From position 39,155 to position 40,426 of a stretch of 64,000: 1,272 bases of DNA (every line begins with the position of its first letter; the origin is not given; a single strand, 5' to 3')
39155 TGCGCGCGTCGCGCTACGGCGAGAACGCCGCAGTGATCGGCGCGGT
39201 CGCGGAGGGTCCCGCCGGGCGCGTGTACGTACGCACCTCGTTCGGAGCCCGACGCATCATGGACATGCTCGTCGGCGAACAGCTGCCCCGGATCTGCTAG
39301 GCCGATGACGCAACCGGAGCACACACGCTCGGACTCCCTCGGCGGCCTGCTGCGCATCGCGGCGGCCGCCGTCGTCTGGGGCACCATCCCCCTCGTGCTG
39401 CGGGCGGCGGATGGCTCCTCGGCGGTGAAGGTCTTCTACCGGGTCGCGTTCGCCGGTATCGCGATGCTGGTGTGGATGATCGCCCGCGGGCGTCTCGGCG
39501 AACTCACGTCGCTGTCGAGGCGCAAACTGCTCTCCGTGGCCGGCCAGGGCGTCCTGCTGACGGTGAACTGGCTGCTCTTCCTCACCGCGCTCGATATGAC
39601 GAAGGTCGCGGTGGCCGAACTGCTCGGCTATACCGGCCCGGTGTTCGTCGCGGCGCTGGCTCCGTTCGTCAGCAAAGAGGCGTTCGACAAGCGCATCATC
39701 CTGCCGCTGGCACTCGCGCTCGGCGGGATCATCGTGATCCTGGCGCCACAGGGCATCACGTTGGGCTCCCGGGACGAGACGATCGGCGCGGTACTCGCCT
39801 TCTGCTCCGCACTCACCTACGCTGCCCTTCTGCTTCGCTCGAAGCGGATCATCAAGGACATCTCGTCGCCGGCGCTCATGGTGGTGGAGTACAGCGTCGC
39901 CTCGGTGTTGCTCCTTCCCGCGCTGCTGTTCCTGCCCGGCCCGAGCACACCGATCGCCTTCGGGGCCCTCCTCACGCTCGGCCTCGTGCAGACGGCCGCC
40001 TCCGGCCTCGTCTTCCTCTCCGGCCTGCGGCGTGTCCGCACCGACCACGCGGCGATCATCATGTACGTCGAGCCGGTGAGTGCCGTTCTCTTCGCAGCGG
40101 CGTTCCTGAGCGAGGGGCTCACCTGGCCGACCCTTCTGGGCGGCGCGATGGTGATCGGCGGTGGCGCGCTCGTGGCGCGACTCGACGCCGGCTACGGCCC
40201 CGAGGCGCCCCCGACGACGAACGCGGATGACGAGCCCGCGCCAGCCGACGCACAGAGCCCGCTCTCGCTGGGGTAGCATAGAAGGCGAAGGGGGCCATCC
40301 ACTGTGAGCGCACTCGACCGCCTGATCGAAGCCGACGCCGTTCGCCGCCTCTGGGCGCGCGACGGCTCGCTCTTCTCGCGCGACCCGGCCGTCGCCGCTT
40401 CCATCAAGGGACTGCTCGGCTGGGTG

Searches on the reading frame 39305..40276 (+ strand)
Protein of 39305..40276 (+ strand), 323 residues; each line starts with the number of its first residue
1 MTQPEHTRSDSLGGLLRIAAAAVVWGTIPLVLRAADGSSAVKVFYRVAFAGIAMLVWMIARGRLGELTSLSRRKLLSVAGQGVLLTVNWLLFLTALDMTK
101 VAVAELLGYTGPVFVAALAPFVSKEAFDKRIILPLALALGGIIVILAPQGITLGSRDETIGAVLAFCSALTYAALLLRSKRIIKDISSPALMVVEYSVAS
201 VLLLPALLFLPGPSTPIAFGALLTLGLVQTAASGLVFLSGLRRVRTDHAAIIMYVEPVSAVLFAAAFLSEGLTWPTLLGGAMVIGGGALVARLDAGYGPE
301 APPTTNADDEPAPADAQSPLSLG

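Call 18: search_protein_families(library=pfam, proteins=[window:39305-40276:+], max_evalue=0.00001)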
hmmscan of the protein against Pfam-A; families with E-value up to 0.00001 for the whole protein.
window:39305-40276:+ (323 aa): 1 family
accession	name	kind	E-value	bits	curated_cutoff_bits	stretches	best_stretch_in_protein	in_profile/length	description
PF00892.27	EamA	-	1.4e-32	113.2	28.2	2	160-290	2-133/135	EamA-like transporter family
